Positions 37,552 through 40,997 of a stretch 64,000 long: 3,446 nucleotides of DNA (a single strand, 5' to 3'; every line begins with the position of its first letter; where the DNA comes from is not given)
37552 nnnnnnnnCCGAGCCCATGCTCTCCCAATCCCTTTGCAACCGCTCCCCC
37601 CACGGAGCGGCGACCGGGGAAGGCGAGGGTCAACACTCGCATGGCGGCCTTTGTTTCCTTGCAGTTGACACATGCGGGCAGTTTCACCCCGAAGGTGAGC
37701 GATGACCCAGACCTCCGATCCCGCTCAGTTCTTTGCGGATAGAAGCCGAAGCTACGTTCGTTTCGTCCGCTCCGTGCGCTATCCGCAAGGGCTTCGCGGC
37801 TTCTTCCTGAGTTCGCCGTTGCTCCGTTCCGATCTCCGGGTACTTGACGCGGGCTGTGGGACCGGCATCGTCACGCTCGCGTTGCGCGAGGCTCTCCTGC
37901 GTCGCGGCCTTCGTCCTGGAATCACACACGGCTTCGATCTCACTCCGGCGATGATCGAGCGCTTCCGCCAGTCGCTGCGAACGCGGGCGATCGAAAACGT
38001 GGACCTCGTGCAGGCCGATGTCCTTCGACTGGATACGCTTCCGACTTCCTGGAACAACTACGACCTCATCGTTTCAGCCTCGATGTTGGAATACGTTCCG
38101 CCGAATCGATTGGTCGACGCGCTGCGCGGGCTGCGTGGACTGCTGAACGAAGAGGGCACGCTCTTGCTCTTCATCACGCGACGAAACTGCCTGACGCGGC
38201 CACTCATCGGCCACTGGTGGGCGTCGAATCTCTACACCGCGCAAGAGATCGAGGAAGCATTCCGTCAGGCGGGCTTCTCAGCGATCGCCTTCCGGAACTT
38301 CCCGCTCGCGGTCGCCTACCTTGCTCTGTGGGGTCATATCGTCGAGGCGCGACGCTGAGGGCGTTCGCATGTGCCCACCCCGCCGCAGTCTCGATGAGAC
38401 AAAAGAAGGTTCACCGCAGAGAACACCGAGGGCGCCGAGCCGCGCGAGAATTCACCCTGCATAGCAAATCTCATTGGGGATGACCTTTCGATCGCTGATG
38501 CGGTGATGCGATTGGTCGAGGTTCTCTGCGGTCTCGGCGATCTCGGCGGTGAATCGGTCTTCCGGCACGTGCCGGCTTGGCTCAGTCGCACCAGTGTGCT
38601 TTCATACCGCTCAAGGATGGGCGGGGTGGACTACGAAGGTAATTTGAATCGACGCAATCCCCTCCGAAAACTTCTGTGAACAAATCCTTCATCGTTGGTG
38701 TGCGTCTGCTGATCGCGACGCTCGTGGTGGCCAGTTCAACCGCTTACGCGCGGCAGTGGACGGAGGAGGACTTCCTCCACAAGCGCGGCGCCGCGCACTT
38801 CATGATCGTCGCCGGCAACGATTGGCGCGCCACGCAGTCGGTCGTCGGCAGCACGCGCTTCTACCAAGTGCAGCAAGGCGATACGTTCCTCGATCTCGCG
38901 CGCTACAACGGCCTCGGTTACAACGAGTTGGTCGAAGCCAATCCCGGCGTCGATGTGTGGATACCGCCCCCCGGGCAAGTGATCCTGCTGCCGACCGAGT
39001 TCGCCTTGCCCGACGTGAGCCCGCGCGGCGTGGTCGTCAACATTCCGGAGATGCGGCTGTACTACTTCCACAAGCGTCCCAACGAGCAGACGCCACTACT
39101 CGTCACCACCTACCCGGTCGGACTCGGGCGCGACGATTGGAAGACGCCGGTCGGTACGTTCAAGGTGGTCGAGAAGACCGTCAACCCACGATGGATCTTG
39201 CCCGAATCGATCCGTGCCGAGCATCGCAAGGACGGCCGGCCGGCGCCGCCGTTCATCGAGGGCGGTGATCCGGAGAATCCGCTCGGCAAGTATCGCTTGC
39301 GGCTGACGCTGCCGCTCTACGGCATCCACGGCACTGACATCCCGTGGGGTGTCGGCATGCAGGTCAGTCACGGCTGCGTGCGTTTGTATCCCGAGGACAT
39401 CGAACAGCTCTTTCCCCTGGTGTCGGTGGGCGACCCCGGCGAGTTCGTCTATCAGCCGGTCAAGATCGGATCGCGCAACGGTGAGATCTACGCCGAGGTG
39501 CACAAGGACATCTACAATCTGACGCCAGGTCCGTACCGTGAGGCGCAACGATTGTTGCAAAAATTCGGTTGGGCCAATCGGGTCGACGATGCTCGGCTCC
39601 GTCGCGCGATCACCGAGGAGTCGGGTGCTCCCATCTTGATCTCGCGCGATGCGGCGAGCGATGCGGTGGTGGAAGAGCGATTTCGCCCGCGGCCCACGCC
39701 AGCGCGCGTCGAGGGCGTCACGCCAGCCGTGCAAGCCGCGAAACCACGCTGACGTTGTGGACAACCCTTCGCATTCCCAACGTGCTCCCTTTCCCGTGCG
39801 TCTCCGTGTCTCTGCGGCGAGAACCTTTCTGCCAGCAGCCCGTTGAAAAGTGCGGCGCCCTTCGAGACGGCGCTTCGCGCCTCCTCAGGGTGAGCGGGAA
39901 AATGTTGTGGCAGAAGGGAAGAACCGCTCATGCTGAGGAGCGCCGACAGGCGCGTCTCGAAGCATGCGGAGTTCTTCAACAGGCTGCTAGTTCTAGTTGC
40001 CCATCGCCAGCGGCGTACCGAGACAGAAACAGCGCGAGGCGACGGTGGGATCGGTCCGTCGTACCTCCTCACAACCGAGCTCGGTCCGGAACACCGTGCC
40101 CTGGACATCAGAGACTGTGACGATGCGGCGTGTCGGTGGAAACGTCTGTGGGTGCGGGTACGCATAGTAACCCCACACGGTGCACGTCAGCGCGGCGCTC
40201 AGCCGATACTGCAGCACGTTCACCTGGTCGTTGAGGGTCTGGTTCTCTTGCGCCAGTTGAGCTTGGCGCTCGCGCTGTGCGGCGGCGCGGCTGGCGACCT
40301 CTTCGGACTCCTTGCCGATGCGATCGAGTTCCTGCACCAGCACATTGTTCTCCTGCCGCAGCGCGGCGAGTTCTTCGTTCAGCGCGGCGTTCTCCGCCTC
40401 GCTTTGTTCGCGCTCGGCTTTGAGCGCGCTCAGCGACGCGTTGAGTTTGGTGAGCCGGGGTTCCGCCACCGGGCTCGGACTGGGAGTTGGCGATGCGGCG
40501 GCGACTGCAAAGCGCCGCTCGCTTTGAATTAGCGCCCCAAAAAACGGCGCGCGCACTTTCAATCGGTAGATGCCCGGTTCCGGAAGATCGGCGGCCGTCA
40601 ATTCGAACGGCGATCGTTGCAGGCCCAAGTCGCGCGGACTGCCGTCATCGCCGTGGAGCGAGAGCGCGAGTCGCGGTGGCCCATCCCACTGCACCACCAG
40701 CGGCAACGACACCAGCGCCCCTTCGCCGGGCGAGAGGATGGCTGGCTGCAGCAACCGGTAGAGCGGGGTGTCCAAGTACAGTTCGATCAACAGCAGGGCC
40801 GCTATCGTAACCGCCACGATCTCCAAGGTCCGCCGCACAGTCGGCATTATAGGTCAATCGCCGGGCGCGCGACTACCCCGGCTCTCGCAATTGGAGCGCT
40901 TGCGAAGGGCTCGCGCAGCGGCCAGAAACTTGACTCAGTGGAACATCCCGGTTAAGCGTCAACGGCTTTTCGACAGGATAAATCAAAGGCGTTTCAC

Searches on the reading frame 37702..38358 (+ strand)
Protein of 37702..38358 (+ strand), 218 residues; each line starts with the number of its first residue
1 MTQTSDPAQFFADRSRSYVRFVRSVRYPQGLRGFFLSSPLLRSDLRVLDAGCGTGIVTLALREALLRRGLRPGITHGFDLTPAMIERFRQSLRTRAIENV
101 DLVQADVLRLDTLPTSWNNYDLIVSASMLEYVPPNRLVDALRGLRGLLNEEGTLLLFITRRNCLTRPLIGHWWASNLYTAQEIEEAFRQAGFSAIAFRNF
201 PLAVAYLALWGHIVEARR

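Call 4: search_protein_families(library=pfam, proteins=[window:37702-38358:+], max_evalue=0.1)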
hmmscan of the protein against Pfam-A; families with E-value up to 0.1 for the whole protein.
window:37702-38358:+ (218 aa): 14 families
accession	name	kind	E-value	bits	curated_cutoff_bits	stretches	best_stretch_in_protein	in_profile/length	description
PF13649.12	Methyltransf_25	-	3.6e-16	60.1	27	1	47-152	1-97/97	Methyltransferase domain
PF13847.12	Methyltransf_31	-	9.2e-15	55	27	1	42-156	2-109/145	Methyltransferase domain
PF08242.18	Methyltransf_12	-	2.7e-14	54.1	30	1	48-154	1-98/98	Methyltransferase domain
PF13489.12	Methyltransf_23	-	1.1e-13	51.7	27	1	39-194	18-161/164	Methyltransferase domain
PF08241.18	Methyltransf_11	-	8.9e-13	49.1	21.2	1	48-155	1-94/95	Methyltransferase domain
PF01209.24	Ubie_methyltran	-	4.1e-06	26.7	20.1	1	43-113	47-113/233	ubiE/COQ5 methyltransferase family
PF05401.17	NodS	-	7e-05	23.2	24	1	47-166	47-153/201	Nodulation protein S (NodS)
PF01135.25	PCMT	-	0.0017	18.6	20.3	1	41-106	71-132/210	Protein-L-isoaspartate(D-aspartate) O-methyltransferase (PCMT)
PF12147.14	Methyltransf_20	-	0.0055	16.4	21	1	44-196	134-293/309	Putative methyltransferase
PF05175.20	MTS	-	0.012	15.7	23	1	44-125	32-104/170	Methyltransferase small domain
PF01728.25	FtsJ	-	0.015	15.6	24.1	1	40-141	18-112/181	FtsJ-like methyltransferase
PF10294.15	Methyltransf_16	-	0.032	14.4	21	1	43-161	46-160/174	Lysine methyltransferase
PF02353.26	CMAS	-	0.041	13.6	27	0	46-157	65-165/273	Mycolic acid cyclopropane synthetase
PF03848.20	TehB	-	0.063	13.1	20.4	0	46-146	33-122/193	Tellurite resistance protein TehB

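Call 5: search_protein_families(library=padloc, proteins=[window:37702-38358:+], max_evalue=1)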
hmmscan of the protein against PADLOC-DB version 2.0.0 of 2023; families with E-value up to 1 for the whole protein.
window:37702-38358:+ (218 aa): 4 families
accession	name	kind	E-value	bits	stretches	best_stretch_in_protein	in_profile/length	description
PDLC04134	mad2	-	1.2e-19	68.5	1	23-201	271-426/492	mads_2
PDLC03359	MTase_II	-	0.019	11.1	1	41-71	55-85/840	Type II methyltransferase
PDLC03226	MTase_II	-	0.02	11.5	1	43-123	43-121/579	Type II methyltransferase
PDLC03227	MTase_II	-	0.024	11.6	1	38-92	47-100/494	Type II methyltransferase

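Call 7: search_protein_families(library=ncbifam, proteins=[window:37702-38358:+], max_evalue=0.1)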
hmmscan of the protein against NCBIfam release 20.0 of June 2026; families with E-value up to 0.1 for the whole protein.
window:37702-38358:+ (218 aa): 41 families (the best 25 are shown)
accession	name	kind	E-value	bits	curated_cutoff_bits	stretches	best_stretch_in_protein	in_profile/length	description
NF043040.1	corrin_prot_MT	hypoth_equivalog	3.2e-13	49.6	180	1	43-156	41-147/216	corrinoid protein-associated methyltransferase CpaM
TIGR02072.1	BioC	equivalog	6.2e-10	39.3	184.95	1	44-199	35-178/244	malonyl-ACP O-methyltransferase BioC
NF041536.1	ArsM_DUF2284_UU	exception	3.1e-09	35.7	575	1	45-155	78-179/459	arsenite methyltransferase/DUF2284 domain selenoprotein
TIGR01983.1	UbiG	equivalog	3.2e-08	33.2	102.95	1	44-162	50-157/228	bifunctional 2-polyprenyl-6-hydroxyphenol methylase/3-demethylubiquinol 3-O-methyltransferase UbiG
NF008823.0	PRK11873.1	subfamily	6.1e-08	32.5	263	1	46-136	80-163/272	arsenite methyltransferase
NF047649.1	MTase_UXPK_star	exception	6.5e-08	31.9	460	1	46-131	80-158/283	methyltransferase/UXPK-star double selenoprotein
NF045667.1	MTase_DVU1556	equivalog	9.5e-08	31.7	155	1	43-198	22-166/213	DVU_1556 family methyltransferase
TIGR02021.1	BchM-ChlM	equivalog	1.3e-07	31.3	158.9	1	45-151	56-150/218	magnesium protoporphyrin IX methyltransferase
NF001243.0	PRK00216.1-4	equivalog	3.6e-07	29.7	235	1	42-153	46-148/237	demethylmenaquinone methyltransferase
TIGR03534.1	RF_mod_PrmC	equivalog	2e-06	27.4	199.1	1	44-125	89-162/253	peptide chain release factor N(5)-glutamine methyltransferase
NF041820.1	daptide_MTase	equivalog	7.2e-06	25.6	175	1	46-161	39-147/243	daptide-type RiPP biosynthesis methyltransferase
NF041537.1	ArsM_AhpD_UU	exception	7.5e-06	25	510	1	45-155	78-179/345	arsenite methyltransferase/AhpD domain selenoprotein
NF010703.0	PRK14103.1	equivalog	1.4e-05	24.7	320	1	43-143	29-111/256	trans-aconitate 2-methyltransferase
TIGR04345.1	ovoA_Cterm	equivalog_domain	3.7e-05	23.4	170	1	97-159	115-172/242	putative 4-mercaptohistidine N1-methyltransferase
NF001244.0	PRK00216.1-5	equivalog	6e-05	22.4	216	1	46-111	51-113/236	bifunctional demethylmenaquinone methyltransferase/2-methoxy-6-polyprenyl-1,4-benzoquinol methylase UbiE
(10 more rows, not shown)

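Call 8: search_protein_families(library=phrogs, proteins=[window:37702-38358:+], max_evalue=0.1)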
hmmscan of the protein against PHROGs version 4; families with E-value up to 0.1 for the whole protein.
window:37702-38358:+ (218 aa): 2 families
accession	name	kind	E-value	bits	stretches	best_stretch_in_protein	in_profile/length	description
phrog_4752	-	other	6.6e-14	52.8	1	42-185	50-193/241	tRNA methyltransferase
phrog_24759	-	other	0.0065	17.3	0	112-159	104-151/204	methyltransferase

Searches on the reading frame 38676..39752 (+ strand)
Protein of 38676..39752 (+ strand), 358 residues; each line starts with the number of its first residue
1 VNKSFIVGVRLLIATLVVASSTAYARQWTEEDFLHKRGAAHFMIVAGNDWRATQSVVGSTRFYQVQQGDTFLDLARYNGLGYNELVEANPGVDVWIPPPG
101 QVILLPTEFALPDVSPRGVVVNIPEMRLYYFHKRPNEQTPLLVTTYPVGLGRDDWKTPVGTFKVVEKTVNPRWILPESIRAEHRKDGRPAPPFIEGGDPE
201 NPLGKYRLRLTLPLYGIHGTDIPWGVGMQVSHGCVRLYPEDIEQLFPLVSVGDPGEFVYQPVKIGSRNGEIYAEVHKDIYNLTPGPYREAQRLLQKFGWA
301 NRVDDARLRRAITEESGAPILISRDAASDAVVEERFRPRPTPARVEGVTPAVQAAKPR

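Call 4: search_protein_families(library=pfam, proteins=[window:38676-39752:+], max_evalue=0.1)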
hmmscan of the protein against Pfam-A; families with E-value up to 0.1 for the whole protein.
window:38676-39752:+ (358 aa): 2 families
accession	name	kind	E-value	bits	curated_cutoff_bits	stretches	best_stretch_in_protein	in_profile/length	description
PF03734.19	YkuD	-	4.7e-22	79.6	23.4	1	117-254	2-143/146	L,D-transpeptidase catalytic domain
PF01476.26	LysM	-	0.00016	22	20.9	1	63-106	1-43/43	LysM domain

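Call 25: find_related_loci(query=window:38676-39752:+, collection=genome_contigs, flank=10000)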
Query window:38676-39752:+ (358 aa) in genome_contigs; peptide patterns used: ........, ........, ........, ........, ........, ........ (x = any residue, [..] = any of these).
102 stretches matched a pattern; 80 encode a relative of the query (tblastn E <= 1e-3); 80 distinct loci.
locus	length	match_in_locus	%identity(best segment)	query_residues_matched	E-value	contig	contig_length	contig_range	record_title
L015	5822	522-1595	97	1-358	0e+0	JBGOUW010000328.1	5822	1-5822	MAG: Candidatus Binatia bacterium isolate OBJ_0618_7090110_13 k141_5031629_length_5822_cov_152.8924, whole genome shotgu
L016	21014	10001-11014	72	6-339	3e-168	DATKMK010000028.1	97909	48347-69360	MAG TPA_asm: Candidatus Binatia bacterium isolate SMAG_U14709 k141_1968993, whole genome shotgun sequence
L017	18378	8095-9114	65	12-350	9e-144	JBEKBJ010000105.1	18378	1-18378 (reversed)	MAG: Candidatus Binatia bacterium isolate SPRUCE 133 SPRUCE_133_105, whole genome shotgun sequence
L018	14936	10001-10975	64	1-328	6e-143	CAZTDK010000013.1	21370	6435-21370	MAG TPA_asm: uncultured Candidatus Binatia bacterium isolate binchicken_co54_374 genome assembly, contig: NODE_4334_leng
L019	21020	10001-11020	62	1-343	9e-141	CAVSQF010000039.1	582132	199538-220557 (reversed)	MAG: uncultured delta proteobacterium isolate MFD01476.bin.1.163 genome assembly, contig: contig_27971, whole genome sho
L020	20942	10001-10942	65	22-334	4e-139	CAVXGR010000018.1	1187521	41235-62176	MAG: uncultured delta proteobacterium isolate MFD02416.bin.1.411 genome assembly, contig: contig_62993, whole genome sho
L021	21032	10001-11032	62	2-344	9e-139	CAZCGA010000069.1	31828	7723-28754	MAG TPA_asm: uncultured Candidatus Binatia bacterium isolate SRP119689_co1_8 genome assembly, contig: NODE_1732_length_3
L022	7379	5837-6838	65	12-347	2e-138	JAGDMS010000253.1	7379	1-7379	MAG: Deltaproteobacteria bacterium isolate CTSoil_040 scaffold_11822, whole genome shotgun sequence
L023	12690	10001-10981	63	11-338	3e-138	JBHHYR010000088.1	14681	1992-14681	MAG: Candidatus Binatia bacterium isolate Maj_2_bin.38 NODE_2156_length_14681_cov_7.155682, whole genome shotgun sequenc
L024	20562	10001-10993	63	24-351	4e-137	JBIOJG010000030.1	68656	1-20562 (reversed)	MAG: Candidatus Binatia bacterium isolate GcC5-6 k141_332814_length_68656_cov_73.9766, whole genome shotgun sequence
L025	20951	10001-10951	66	12-329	7e-136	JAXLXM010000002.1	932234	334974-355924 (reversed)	MAG: Candidatus Binatia bacterium isolate STL-DESB1 C1.37.fa-2, whole genome shotgun sequence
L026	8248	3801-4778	59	11-339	7e-134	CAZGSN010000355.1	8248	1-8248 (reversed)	MAG TPA_asm: uncultured Candidatus Binatia bacterium isolate binchicken_co200_33 genome assembly, contig: k141_928024, w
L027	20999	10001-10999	61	9-344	7e-132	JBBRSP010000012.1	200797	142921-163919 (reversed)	MAG: Candidatus Binatia bacterium isolate La2_metabat2.097 La2_metabat2.097_K_3438905L200797_cov_33.0000, whole genome s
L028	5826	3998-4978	61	1-326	5e-130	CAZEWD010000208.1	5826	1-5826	MAG TPA_asm: uncultured Candidatus Binatia bacterium isolate SRP263991_co5_163 genome assembly, contig: NODE_27392_lengt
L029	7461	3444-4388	62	21-334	3e-129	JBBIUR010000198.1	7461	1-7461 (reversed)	MAG: Myxococcales bacterium isolate STF170223_bin_58 NODE_9411_length_7461_cov_4.482177, whole genome shotgun sequence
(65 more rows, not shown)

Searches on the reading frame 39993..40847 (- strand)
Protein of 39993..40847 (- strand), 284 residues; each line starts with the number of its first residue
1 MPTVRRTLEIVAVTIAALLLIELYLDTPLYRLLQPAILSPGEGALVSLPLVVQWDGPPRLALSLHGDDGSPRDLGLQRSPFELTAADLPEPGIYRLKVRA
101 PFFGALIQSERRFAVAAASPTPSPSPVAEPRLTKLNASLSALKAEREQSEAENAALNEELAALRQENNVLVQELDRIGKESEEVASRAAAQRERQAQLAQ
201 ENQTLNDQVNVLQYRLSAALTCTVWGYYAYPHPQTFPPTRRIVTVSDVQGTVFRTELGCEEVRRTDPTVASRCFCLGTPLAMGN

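Call 4: search_protein_families(library=pfam, proteins=[window:39993-40847:-], max_evalue=0.1)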
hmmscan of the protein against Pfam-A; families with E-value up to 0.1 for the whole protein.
window:39993-40847:- (284 aa): 16 families
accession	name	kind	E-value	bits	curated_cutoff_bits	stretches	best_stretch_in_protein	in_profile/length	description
PF17675.6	APG6_N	-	9.4e-05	23.3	45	1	139-217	32-112/132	Apg6 coiled-coil region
PF06785.16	UPF0242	-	0.00041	20.9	33.5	1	129-215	82-169/194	Uncharacterised protein family (UPF0242) N-terminus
PF15035.11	Rootletin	-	0.0031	18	36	1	130-215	66-151/188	Ciliary rootlet component, centrosome cohesion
PF11180.13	DUF2968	-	0.0034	17.4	27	1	136-216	91-171/180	Protein of unknown function (DUF2968)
PF15458.11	NTR2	-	0.0041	17.3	27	1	117-167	179-229/230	Nineteen complex-related protein 2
PF12795.12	MscS_porin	-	0.0057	16.7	34.4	1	130-210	127-208/238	Mechanosensitive ion channel porin domain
PF20993.2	CENPH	-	0.015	15.9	27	1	140-210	59-136/175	CENPH protein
PF08614.16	ATG16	-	0.023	15.3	33.7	1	121-217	72-168/200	Autophagy protein 16 (ATG16)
PF25078.1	DUF7801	-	0.025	15.2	33.2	1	143-205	45-107/155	Domain of unknown function (DUF7801)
PF13879.11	Hmw_CFAP97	-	0.027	15.7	25.6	1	151-207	28-97/100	Hemingway/CFA97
PF05278.17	PEARLI-4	-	0.031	14.3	29.9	1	145-216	152-223/234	Arabidopsis phospholipase-like protein (PEARLI 4)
PF24319.2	DUF7491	-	0.033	14.9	30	1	129-187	27-85/90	Coiled-coil region of unknown function (DUF7491)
PF19220.6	Rod_CreS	-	0.064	12.7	100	1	132-219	92-179/359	Crescentin, rod domain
PF19353.4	DUF5930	-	0.076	12.5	27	0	138-224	155-238/320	Family of unknown function (DUF5930)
PF13851.11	GAS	-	0.077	12.8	32.3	0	140-213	81-155/200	Growth-arrest specific micro-tubule binding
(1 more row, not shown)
